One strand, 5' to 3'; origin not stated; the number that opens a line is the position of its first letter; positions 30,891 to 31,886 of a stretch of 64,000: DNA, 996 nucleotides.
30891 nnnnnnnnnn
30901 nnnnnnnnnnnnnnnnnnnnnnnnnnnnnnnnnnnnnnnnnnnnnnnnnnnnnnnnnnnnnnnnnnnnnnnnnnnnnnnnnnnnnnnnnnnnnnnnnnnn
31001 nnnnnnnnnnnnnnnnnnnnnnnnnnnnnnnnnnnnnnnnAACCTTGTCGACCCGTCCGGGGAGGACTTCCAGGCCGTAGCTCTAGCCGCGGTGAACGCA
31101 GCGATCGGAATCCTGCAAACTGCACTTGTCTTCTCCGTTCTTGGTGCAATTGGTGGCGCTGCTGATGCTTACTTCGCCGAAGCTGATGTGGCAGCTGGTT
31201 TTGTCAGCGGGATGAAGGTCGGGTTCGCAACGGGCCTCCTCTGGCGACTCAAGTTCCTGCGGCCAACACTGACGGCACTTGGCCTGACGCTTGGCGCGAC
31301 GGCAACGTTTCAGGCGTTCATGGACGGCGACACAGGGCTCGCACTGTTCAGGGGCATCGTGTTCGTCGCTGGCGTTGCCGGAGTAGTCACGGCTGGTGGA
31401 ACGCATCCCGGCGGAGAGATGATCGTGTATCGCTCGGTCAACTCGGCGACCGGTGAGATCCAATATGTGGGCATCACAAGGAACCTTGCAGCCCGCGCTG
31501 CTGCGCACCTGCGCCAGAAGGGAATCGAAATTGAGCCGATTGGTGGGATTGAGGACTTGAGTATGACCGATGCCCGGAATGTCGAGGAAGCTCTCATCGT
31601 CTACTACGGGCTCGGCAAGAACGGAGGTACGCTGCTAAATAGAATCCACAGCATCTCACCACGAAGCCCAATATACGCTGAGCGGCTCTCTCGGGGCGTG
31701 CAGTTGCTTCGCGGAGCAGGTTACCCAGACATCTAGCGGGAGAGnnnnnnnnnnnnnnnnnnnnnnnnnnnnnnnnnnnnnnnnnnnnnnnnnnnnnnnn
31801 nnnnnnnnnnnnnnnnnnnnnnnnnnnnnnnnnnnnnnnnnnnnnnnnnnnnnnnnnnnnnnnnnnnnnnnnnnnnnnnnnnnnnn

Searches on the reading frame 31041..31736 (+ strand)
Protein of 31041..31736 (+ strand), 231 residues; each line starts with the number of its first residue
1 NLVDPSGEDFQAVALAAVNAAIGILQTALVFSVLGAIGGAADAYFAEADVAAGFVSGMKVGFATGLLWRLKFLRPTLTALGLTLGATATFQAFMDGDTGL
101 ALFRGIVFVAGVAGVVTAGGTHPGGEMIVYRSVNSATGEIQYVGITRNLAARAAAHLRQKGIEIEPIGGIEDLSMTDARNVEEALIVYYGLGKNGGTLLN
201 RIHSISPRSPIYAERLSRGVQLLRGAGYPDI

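Call 6: search_protein_families(library=pfam, proteins=[window:31041-31736:+], max_evalue=1)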
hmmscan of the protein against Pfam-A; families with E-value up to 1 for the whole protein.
window:31041-31736:+ (231 aa): 1 family
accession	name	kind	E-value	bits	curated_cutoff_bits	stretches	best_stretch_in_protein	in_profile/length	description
PF01541.30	GIY-YIG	-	0.0022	18.7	22.6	1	128-162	3-36/78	GIY-YIG catalytic domain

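Call 7: search_protein_families(library=ncbifam, proteins=[window:31041-31736:+], max_evalue=1)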
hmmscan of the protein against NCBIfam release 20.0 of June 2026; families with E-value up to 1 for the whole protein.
window:31041-31736:+ (231 aa): 0 families

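Call 11: find_homologous_proteins(query=window:31062-31733:+, max_evalue=0.001)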
Query window:31062-31733:+ (224 aa): 20 proteins with E <= 0.001 among 7784 candidates.
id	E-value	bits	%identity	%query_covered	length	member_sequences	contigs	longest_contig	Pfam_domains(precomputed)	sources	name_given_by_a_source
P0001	4.6e-52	195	50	98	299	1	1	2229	-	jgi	jgi:hypothetical protein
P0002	1.2e-50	190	54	88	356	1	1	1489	-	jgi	jgi:RHS repeat-associated protein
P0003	6.7e-50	188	62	65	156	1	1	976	-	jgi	-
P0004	2.1e-44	170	62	61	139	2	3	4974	-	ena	-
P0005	6.2e-43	165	64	60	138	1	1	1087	-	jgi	jgi:filamentous hemagglutinin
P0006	3.7e-41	159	56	65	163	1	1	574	-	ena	-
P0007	1.0e-29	122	62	47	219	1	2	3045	-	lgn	-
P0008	5.8e-28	116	55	52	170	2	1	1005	-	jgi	-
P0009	5.2e-27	113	60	45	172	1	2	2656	-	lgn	-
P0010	1.0e-26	112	53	53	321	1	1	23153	-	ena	-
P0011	1.1e-26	112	63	46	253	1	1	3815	-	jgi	jgi:RHS repeat-associated protein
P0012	1.9e-26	111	59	47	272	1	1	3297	-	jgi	jgi:hypothetical protein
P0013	1.1e-23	102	58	46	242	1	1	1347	PF01541.31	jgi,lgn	jgi:hypothetical protein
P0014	1.8e-22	98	49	56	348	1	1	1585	PF25023.2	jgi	jgi:RHS repeat-associated protein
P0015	5.9e-22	96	53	52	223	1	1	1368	-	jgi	jgi:hypothetical protein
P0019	6.7e-21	93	50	56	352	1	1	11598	-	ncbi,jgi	jgi:hypothetical protein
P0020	2.7e-18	84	41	62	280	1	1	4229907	-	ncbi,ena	-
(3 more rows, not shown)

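Call 20: find_encoding_contigs(protein=P0010, flank=4000, max_places=3)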
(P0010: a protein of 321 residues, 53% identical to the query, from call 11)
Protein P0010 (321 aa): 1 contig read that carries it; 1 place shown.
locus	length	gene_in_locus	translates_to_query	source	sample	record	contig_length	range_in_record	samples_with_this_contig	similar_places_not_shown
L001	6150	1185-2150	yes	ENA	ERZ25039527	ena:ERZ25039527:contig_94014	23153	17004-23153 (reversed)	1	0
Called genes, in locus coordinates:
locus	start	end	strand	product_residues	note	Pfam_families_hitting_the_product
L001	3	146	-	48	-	?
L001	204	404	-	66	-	-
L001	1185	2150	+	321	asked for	-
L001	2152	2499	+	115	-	-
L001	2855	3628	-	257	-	-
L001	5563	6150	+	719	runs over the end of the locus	-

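Call 21: find_encoding_contigs(protein=P0020, flank=4000, max_places=3)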
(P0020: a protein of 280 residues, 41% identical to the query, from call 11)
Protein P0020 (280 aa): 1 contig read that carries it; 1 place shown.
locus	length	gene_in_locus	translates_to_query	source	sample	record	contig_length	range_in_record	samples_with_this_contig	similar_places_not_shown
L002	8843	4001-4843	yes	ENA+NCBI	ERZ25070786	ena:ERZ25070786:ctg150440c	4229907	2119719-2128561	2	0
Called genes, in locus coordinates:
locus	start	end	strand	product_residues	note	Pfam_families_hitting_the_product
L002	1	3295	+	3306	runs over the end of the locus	PF25023:TEN_YD-shell (faint), PF05593:RHS_repeat, PF13385:Laminin_G_3, PF05593:RHS_repeat, PF13385:Laminin_G_3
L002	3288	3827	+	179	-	-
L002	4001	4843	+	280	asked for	-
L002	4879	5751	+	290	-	PF06877:RraB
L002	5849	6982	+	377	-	-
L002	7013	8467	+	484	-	PF06877:RraB (weak)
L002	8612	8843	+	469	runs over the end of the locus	PF13385:Laminin_G_3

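Call 22: find_encoding_contigs(protein=P0019, flank=4000, max_places=3)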
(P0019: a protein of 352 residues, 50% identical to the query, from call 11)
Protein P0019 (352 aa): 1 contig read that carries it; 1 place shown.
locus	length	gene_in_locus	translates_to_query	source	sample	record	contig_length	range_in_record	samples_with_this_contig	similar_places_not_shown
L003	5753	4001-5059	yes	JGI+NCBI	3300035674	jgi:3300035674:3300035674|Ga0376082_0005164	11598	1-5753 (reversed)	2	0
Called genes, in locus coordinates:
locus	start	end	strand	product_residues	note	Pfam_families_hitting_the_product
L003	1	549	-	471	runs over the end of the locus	PF00078:RVT_1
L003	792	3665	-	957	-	PF02985:HEAT (faint), PF13646:HEAT_2, PF00248:Aldo_ket_red (weak)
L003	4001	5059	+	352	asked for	-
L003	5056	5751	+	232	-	?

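Call 55: search_protein_families(library=pfam, alignment_id=A3, max_evalue=0.001)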
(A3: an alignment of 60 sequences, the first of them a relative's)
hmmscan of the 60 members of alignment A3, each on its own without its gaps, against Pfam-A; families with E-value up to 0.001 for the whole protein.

A. member 1, L001:486-1835:+ (450 aa): 0 families

B. families by the number of members that match (of 60 scanned): 10 families
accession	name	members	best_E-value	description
PF05593.20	RHS_repeat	19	5.8e-36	RHS Repeat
PF04830.18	DUF637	3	5e-34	Possible hemagglutinin (DUF637)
PF07591.16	PT-HINT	2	2.6e-29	Pretoxin HINT domain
PF04829.18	PT-VENN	2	4.8e-15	Pre-toxin domain with VENN motif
PF25023.1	TEN_YD-shell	1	7.9e-14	Teneurin YD-shell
PF13332.12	Fil_haemagg_2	1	1.6e-07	Hemagglutinin repeat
PF17780.6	OCRE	1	5e-05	OCRE domain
PF15520.11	Ntox10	1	7.9e-05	Novel toxin 10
PF03527.20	RHS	1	0.00036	RHS protein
PF04151.21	PPC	1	0.00039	Bacterial pre-peptidase C-terminal domain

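Call 79: search_protein_families(library=padloc, proteins=[window:31062-31733:+], max_evalue=1)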
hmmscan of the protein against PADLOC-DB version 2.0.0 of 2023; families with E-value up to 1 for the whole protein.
window:31062-31733:+ (224 aa): 0 families

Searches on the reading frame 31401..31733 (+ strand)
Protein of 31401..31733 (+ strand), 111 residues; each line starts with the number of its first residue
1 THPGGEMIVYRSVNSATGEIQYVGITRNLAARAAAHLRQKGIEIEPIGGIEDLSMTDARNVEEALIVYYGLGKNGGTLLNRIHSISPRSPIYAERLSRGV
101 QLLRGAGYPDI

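Call 16: search_solved_structures(query=A1, max_evalue=10, show_alignments=3)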
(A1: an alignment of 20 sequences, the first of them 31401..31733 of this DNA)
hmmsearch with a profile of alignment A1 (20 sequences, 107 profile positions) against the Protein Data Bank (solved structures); distinct sequences matched with E-value up to 10: 4.
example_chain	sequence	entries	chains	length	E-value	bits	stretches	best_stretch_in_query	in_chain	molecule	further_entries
9yh6_Oj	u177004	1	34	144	0.053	16.5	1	33-77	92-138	FliF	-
2lwf_A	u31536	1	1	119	0.075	16.1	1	5-35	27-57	Monothiol glutaredoxin-S16, chloroplastic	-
4krh_A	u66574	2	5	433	0.66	13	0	58-105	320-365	Phosphoethanolamine N-methyltransferase 2 | Phospholethanolamine N-methyltransferase 2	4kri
1yd6_A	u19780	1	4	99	0.94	12.5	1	7-65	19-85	UvrC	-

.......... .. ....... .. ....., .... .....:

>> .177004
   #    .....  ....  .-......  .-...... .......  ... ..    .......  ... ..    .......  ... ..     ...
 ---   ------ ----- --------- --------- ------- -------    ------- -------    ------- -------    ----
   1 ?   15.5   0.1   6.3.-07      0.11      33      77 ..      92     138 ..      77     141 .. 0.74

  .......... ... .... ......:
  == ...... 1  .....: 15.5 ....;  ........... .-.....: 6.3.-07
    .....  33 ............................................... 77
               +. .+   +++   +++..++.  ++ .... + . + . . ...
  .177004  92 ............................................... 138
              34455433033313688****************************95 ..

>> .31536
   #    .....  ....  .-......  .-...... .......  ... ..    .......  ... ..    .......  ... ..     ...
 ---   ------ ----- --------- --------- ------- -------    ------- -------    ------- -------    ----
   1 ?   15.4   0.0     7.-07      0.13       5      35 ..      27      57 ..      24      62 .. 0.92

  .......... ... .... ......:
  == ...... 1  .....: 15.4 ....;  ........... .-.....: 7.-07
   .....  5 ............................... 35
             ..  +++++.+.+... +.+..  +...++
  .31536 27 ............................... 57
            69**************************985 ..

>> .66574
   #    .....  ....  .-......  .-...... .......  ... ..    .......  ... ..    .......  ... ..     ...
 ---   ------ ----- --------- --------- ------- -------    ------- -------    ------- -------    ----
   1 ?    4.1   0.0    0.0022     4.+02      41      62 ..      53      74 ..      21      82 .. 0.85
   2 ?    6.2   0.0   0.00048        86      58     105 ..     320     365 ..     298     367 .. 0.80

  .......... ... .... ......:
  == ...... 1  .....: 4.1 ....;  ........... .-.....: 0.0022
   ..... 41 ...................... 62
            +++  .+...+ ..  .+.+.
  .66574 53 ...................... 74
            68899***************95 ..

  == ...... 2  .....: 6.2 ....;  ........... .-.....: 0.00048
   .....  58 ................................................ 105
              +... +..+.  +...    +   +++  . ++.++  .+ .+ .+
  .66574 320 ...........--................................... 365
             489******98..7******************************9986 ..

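Call 17: search_protein_families(library=pfam, alignment_id=A1, max_evalue=1)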
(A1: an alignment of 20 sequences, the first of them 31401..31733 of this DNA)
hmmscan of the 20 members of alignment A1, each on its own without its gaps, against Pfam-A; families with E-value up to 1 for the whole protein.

A. member 1, window:31401-31733:+ (111 aa): 1 family
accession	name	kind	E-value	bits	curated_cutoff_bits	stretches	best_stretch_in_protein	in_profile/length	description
PF01541.30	GIY-YIG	-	0.00056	20.6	22.6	1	8-42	3-36/78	GIY-YIG catalytic domain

B. families by the number of members that match (of 20 scanned): 10 families
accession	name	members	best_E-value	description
PF01541.30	GIY-YIG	18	1.1e-06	GIY-YIG catalytic domain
PF17997.7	Cry1Ac_D5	2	0.11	Insecticidal delta-endotoxin CryIA(c) domain 5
PF02755.20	RPEL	1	0.077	RPEL repeat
PF06692.16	MNSV_P7B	1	0.08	Melon necrotic spot virus P7B protein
PF13399.11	LytR_C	1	0.14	LytR cell envelope-related transcriptional attenuator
PF02344.20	Myc-LZ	1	0.15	Myc leucine zipper domain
PF11013.13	DUF2851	1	0.18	Protein of unknown function (DUF2851)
PF04703.18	FaeA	1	0.19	FaeA-like protein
PF02230.22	Abhydrolase_2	1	0.22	Phospholipase/Carboxylesterase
PF10544.15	T5orf172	1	0.25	T5orf172 domain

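Call 26: predict_structure(alignment_id=A1)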
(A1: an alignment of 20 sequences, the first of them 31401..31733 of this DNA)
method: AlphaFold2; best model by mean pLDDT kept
length: 111 residues; sequences in the alignment: 20
mean_pLDDT: 84.3   pTM: 0.79
mean pLDDT of the five models: 84.3, 83.7, 83.1, 81.5, 81.5
residues with pLDDT >= 90: 59; 70-90: 34; 50-70: 6; < 50: 12
segments of 3 or more residues with pLDDT < 50: 1-4, 74-81
pLDDT, mean of each block of 10 residues (from residue 1): 69 89 92 91 91 92 91 51 76 94 92 86
secondary structure, 60 per line:
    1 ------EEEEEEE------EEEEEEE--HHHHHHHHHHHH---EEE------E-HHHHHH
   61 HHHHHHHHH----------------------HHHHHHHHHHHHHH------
elements in order: E7-13 E20-26 H29-40 E44-46 H55-69 H92-105

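Call 33: find_related_loci(query=A1, collection=genome_contigs, flank=6000)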
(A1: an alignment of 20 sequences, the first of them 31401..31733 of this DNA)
Query A1 (111 aa) in genome_contigs; peptide patterns used: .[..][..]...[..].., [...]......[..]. (x = any residue, [..] = any of these).
350 stretches matched a pattern; 141 encode a relative of the query (tblastn E <= 1e-3); the best 80 are kept; 80 distinct loci.
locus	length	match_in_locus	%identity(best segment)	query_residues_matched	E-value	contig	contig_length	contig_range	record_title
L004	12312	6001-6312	59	5-109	6e-36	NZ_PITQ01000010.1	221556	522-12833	Rahnella sp. AA NODE_10_length_221556_cov_37.0956, whole genome shotgun sequence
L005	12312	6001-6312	58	5-109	8e-35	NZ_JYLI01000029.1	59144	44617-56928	Pseudomonas poae strain DSM 14936 29_59144_46.1422, whole genome shotgun sequence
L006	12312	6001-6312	56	5-109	3e-34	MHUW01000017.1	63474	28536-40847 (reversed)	MAG: Candidatus Yonathbacteria bacterium RIFCSPLOWO2_01_FULL_47_33b rifcsplowo2_01_scaffold_385, whole genome shotgun se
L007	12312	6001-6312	57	5-109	3e-34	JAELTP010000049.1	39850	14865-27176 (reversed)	Pandoraea sp. ASV26 NODE_49_length_39850_cov_18.559978, whole genome shotgun sequence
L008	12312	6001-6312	57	5-109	4e-34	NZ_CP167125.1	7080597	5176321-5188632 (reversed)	Pseudomonas gorinensis strain NT2 chromosome, complete genome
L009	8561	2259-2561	63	5-108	7e-34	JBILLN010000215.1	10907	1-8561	MAG: Bradymonadia bacterium isolate ME2017-08-05_3300034118_group7_bin165 Rohwer_bin1474_scaffold_3772_c1, whole genome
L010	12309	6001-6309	59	5-108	2e-34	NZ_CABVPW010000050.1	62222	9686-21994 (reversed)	Burkholderia lata isolate LMG 23254, whole genome shotgun sequence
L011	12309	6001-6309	56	5-108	5e-33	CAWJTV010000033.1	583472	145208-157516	MAG: uncultured Planctomycetota bacterium isolate MFD04463.bin.2.167 genome assembly, contig: contig_50983, whole genome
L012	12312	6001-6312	58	5-109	3e-33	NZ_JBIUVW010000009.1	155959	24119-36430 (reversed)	Pseudomonas sp. NPDC087697 NPDC087697_133_F8.ctg-0009, whole genome shotgun sequence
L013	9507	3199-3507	58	5-108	7e-33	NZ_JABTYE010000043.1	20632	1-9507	Cupriavidus gilardii strain USM5 USM5_assembled_contig_43, whole genome shotgun sequence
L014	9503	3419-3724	57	9-109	3e-32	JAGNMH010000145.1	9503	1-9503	MAG: Acidobacteria bacterium isolate Go_SlAct_bin_180 Go_SlAct_36612_length_9503_cov_7.315700, whole genome shotgun sequ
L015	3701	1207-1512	60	4-108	3e-32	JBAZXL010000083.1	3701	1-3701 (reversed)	MAG: Hyphomicrobium sp. isolate SO_2017_GW1_55 NODE_98703_length_3701_cov_1.986849_OW334_2017, whole genome shotgun sequ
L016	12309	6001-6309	57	5-108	3e-32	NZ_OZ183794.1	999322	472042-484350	Burkholderia sp. LMG 21824 chromosome 3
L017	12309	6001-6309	57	5-108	2e-32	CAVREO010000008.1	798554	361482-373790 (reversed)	MAG: uncultured delta proteobacterium isolate MFD10064.bin.2.54 genome assembly, contig: contig_15712, whole genome shot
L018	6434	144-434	57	12-109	2e-32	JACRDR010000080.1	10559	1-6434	MAG: Elusimicrobia bacterium isolate NC_groundwater_1677_Pr3_B-0.1um_68_8 SR-2_scaffold_141_640150, whole genome shotgun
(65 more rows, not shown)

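Call 82: search_solved_structures(query=A1, max_evalue=10, show_alignments=5)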
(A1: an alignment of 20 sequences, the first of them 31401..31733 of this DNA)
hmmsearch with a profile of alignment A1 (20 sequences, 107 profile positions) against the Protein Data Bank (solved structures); distinct sequences matched with E-value up to 10: 4.
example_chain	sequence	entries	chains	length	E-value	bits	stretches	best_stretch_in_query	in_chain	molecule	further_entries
9yh6_Oj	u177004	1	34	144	0.053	16.5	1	33-77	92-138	FliF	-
2lwf_A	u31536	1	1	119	0.075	16.1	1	5-35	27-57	Monothiol glutaredoxin-S16, chloroplastic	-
4krh_A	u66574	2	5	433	0.66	13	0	58-105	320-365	Phosphoethanolamine N-methyltransferase 2 | Phospholethanolamine N-methyltransferase 2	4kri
1yd6_A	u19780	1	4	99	0.94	12.5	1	7-65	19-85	UvrC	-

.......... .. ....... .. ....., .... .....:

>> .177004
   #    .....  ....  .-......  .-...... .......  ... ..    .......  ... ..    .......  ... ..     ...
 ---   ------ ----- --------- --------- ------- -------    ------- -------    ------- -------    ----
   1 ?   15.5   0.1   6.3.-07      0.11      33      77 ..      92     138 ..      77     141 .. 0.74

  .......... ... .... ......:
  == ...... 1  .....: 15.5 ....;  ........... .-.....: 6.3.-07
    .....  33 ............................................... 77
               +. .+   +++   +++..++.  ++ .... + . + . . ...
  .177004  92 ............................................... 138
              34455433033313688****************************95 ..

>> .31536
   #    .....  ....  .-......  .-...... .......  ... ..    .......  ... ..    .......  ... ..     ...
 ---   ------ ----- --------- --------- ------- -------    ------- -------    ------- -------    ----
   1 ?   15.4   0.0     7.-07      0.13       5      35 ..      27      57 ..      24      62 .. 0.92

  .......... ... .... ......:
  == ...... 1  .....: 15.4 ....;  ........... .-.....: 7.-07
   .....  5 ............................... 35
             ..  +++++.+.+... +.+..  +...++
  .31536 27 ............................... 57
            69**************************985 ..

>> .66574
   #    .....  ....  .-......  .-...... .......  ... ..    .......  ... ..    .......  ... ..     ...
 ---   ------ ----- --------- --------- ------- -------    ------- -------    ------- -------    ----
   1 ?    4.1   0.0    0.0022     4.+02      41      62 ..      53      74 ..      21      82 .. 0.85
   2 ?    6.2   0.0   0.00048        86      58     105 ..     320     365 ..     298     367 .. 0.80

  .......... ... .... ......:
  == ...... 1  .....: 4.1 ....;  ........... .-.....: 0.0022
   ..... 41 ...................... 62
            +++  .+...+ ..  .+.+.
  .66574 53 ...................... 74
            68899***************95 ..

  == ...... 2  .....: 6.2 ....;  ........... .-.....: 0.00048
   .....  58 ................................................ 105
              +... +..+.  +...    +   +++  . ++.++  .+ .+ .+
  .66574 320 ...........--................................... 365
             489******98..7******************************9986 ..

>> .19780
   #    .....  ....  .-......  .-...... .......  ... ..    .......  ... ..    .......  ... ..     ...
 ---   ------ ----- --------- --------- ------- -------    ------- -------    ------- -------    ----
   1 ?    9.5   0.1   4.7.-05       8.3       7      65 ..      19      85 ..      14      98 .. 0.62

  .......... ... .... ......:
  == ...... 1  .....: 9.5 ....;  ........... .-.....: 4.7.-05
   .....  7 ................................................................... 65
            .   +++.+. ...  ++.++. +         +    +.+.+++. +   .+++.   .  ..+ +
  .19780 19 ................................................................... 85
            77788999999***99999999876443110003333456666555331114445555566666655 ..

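Call 87: fold_search(model_id=the predicted structure, library=pdb)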
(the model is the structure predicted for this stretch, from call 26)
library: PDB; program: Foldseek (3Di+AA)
matches with E <= 10: 175; with E <= 0.001: 0
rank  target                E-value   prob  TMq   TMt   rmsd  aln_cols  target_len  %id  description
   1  9u75_A                5.2e-02  0.98  0.43  0.21   3.7        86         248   21  5hmC specific restriction endonuclease Escherichia coli E. coli O157:H7 PD-T4-3 (released 2026-02-11)
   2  9u7u                  6.7e-02  0.97  0.42  0.21   4.6        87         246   20  5hmC specific restriction endonuclease Escherichia coli APEC O1 PD-T4-3 (released 2026-02-11)
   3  9u7z                  1.3e-01  0.93  0.44  0.22   5.2        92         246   20  5hmC specific restriction endonuclease Escherichia coli APEC O1 PD-T4-3 in complex with 5-Hydroxymethyl-dCTP (released 2026-02-11)
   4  1yd6_C                1.8e-01  0.95  0.47  0.55   3.2        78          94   19  Crystal structure of the GIY-YIG N-terminal endonuclease domain of UvrC from Bacillus caldotenax (released 2005-03-01)
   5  1yd4                  2.1e-01  0.93  0.46  0.56   2.6        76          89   24  Crystal structure of the GIY-YIG N-terminal endonuclease domain of UvrC from Thermotoga maritima: Point mutant Y29F boun (released 2005-03-01)
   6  1ycz                  2.1e-01  0.92  0.48  0.58   3.1        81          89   25  Crystal structure of the GIY-YIG N-terminal endonuclease domain of UvrC from Thermotoga maritima (released 2005-03-01)
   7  9u75_D                2.2e-01  0.90  0.43  0.21   4.1        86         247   21  5hmC specific restriction endonuclease Escherichia coli E. coli O157:H7 PD-T4-3 (released 2026-02-11)
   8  1yd5                  2.3e-01  0.92  0.46  0.56   2.5        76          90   25  Crystal structure of the GIY-YIG N-terminal endonuclease domain of UvrC from Thermotoga maritima: Point mutant N88A boun (released 2005-03-01)
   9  1yd3                  2.8e-01  0.90  0.46  0.55   2.6        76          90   25  Crystal structure of the GIY-YIG N-terminal endonuclease domain of UvrC from Thermotoga maritima: Point mutant Y43F boun (released 2005-03-01)
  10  1yd2                  3.6e-01  0.85  0.46  0.55   2.6        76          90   24  Crystal structure of the GIY-YIG N-terminal endonuclease domain of UvrC from Thermotoga maritima: Point mutant Y19F boun (released 2005-03-01)
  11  1yd6_B                4.7e-01  0.82  0.47  0.57   2.6        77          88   19  Crystal structure of the GIY-YIG N-terminal endonuclease domain of UvrC from Bacillus caldotenax (released 2005-03-01)
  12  8cdq_A                4.7e-01  0.08  0.25  0.06  14.9       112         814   12  Plasmodium falciparum Myosin A full-length, post-rigor state complexed to the inhibitor KNX-002 and Mg.ATP-gamma-S (released 2023-06-21)
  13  9szr_B                8.2e-01  0.07  0.26  0.03  15.4       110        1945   17  shutdown state non-muscle myosin 2A heads region (released 2025-10-22)
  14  4ce4_S                8.7e-01  0.11  0.25  0.27  10.2       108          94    6  39S large subunit of the porcine mitochondrial ribosome (released 2013-12-18)
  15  9a5t_B                9.9e-01  0.08  0.24  0.11  10.6       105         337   12  Integrative model of MBL-MREB by crosslinking MS and deep learning (released 2024-09-18)
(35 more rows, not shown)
